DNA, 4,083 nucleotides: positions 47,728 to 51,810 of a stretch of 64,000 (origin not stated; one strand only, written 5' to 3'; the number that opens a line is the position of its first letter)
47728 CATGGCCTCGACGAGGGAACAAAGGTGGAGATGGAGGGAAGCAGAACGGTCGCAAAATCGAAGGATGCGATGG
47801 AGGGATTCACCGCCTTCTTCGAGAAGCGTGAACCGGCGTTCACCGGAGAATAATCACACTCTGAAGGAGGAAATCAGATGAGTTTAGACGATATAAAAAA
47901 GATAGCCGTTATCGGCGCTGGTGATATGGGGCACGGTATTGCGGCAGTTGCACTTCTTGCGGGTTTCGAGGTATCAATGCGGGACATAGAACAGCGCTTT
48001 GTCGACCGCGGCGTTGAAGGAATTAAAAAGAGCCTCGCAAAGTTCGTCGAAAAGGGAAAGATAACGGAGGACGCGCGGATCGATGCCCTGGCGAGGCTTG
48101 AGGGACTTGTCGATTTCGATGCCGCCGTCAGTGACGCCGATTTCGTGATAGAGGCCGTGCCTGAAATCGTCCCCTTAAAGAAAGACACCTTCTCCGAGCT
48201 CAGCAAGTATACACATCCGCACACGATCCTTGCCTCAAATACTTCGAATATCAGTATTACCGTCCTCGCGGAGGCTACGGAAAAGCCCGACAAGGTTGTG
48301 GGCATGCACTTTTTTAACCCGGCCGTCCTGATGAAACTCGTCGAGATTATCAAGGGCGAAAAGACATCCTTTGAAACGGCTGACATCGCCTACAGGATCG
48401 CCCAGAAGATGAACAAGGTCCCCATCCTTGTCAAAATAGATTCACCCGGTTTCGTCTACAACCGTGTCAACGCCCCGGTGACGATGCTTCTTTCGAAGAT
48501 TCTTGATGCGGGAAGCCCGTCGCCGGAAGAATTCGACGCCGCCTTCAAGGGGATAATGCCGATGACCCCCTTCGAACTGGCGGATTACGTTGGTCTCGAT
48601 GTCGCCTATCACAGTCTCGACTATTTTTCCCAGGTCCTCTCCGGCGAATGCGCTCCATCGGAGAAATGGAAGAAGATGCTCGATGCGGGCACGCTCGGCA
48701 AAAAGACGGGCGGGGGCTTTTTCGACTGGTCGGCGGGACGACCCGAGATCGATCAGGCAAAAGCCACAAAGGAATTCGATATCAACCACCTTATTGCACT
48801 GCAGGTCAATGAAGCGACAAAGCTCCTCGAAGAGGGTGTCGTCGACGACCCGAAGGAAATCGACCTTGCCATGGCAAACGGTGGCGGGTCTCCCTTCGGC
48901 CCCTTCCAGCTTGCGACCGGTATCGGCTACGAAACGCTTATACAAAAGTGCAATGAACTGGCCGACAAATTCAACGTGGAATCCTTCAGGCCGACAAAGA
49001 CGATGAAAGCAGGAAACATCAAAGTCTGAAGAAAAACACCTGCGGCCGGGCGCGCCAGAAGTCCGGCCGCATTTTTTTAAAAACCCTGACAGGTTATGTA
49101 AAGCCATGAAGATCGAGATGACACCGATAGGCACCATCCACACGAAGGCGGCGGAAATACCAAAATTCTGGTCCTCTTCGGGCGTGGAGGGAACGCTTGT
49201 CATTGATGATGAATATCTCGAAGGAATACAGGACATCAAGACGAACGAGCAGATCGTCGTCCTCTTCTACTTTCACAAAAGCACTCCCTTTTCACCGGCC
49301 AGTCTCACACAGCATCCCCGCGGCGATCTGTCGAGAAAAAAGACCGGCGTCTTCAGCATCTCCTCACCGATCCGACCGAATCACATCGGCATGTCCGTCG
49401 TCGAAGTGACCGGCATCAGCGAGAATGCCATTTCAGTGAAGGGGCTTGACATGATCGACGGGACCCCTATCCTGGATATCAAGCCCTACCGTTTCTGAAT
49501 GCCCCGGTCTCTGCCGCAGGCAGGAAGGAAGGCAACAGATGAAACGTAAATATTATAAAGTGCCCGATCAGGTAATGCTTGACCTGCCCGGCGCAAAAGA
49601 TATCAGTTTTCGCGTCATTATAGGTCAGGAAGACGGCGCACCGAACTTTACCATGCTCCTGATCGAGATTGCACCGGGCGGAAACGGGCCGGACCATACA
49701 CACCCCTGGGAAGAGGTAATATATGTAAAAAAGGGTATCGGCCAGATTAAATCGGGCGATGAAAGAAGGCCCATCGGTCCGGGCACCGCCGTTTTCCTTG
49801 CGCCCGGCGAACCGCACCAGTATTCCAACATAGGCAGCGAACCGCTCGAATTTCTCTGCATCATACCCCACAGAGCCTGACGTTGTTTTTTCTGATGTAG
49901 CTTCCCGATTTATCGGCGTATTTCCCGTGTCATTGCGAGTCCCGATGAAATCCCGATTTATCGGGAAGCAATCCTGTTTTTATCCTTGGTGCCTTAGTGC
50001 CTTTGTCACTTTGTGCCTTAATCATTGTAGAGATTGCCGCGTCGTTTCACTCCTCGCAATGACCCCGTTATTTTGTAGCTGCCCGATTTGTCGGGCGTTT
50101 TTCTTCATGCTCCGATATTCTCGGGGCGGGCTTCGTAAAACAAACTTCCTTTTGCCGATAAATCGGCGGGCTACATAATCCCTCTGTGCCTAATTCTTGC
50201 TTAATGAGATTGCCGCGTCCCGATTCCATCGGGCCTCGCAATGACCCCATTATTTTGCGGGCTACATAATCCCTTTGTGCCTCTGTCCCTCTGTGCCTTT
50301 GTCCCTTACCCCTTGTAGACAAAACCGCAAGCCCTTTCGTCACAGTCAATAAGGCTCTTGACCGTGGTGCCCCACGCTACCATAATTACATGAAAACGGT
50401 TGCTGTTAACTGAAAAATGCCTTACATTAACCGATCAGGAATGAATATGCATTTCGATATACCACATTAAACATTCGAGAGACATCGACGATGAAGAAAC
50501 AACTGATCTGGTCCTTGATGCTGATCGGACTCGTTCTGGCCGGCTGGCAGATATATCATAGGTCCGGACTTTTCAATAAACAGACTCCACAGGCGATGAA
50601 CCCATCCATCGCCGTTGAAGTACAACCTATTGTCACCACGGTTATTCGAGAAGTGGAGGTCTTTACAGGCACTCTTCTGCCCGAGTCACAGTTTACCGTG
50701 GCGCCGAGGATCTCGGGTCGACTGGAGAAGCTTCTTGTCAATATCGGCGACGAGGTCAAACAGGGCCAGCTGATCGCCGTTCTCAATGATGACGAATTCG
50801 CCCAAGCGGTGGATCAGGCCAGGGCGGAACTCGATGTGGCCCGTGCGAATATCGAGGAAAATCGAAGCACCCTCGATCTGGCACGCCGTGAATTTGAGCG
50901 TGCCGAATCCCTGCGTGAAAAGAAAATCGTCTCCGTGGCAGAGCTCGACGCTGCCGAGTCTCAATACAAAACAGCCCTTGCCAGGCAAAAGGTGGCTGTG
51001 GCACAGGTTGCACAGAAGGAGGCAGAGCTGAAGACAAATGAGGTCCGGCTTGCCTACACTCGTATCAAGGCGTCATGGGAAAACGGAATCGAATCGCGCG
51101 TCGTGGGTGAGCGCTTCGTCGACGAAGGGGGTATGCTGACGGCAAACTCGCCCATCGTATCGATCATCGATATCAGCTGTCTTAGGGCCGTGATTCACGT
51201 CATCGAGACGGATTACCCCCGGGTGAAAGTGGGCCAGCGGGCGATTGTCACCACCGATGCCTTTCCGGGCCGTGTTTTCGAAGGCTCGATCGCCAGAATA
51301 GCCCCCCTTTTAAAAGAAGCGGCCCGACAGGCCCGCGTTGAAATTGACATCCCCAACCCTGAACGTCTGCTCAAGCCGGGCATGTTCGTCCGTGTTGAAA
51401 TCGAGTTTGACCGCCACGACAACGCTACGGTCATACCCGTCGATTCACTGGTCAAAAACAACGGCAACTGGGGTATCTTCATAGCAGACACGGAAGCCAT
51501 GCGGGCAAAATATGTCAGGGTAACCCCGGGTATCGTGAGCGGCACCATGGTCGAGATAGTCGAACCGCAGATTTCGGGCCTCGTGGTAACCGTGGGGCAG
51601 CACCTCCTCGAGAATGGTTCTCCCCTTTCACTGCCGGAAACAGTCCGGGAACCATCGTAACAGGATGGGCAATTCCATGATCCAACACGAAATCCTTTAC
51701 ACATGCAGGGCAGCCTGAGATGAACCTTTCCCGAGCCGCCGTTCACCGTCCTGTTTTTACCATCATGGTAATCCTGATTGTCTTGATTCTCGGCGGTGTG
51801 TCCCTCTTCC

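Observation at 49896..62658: Every operon boundary from 49.9 to 62.7 kb is packed with the same modular repeat set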

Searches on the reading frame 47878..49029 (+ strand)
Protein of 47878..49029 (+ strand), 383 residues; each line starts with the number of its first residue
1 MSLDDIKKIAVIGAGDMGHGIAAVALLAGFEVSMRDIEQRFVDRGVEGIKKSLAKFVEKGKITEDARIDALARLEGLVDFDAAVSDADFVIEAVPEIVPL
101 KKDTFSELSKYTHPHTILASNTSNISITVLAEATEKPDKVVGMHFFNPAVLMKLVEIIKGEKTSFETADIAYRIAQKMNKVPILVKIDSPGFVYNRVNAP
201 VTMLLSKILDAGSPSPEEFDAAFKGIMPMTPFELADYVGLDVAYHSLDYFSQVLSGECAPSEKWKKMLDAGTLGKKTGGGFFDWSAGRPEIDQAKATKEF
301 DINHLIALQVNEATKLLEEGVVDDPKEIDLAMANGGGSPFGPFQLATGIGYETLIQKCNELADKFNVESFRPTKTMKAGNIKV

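Call 12: search_protein_families(library=pfam, proteins=[window:47878-49029:+])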
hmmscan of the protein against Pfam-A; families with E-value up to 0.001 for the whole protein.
window:47878-49029:+ (383 aa): 4 families
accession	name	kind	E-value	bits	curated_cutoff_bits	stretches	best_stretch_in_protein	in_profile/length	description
PF02737.24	3HCDH_N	-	2.4e-62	210.5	22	1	8-186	1-178/180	3-hydroxyacyl-CoA dehydrogenase, NAD binding domain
PF00725.27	3HCDH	-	5.9e-32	110.5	22.1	2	191-284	1-97/97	3-hydroxyacyl-CoA dehydrogenase, C-terminal domain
PF03721.20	UDPG_MGDP_dh_N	-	0.00026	21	27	1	7-111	1-100/187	UDP-glucose/GDP-mannose dehydrogenase family, NAD binding domain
PF03446.21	NAD_binding_2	-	0.0004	20.9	21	0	8-119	1-90/161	NAD binding domain of 6-phosphogluconate dehydrogenase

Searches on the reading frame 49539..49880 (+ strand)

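Call 12: search_protein_families(library=pfam, proteins=[window:49539-49880:+])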
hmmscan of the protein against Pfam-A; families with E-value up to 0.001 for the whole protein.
window:49539-49880:+ (113 aa): 3 families
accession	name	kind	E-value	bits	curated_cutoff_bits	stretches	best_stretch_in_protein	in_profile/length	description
PF07883.17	Cupin_2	-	2.5e-19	69.2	27.2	1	41-108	2-69/70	Cupin domain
PF02311.25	AraC_binding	-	5.3e-12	46.1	21.1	1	51-110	17-76/135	AraC-like ligand binding domain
PF12973.13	Cupin_7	-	0.00041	20.6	27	1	17-76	15-72/105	ChrR Cupin-like domain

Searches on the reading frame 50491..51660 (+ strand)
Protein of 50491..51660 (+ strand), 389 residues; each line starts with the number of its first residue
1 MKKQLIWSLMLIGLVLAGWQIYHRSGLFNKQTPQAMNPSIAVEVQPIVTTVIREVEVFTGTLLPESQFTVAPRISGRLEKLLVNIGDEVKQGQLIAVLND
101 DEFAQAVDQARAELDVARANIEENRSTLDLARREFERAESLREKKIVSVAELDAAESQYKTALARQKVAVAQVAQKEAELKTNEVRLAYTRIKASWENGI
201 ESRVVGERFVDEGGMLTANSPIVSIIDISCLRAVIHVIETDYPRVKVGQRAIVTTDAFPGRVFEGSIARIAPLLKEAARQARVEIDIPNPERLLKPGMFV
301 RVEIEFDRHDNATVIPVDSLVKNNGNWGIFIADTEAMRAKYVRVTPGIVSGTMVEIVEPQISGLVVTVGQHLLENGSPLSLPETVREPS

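Call 12: search_protein_families(library=pfam, proteins=[window:50491-51660:+])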
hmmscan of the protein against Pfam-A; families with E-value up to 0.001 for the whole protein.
window:50491-51660:+ (389 aa): 3 families
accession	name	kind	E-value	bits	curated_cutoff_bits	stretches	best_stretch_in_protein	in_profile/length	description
PF16576.10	HlyD_D23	-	1.6e-29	103.2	30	1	67-300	19-214/214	Barrel-sandwich domain of CusB or HlyD membrane-fusion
PF13437.12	HlyD_3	-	1.1e-13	52.3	22.2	1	205-297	10-106/106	HlyD family secretion protein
PF13533.13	Biotin_lipoyl_2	-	1.4e-08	34.8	29.8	1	69-99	2-32/32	Biotin-lipoyl like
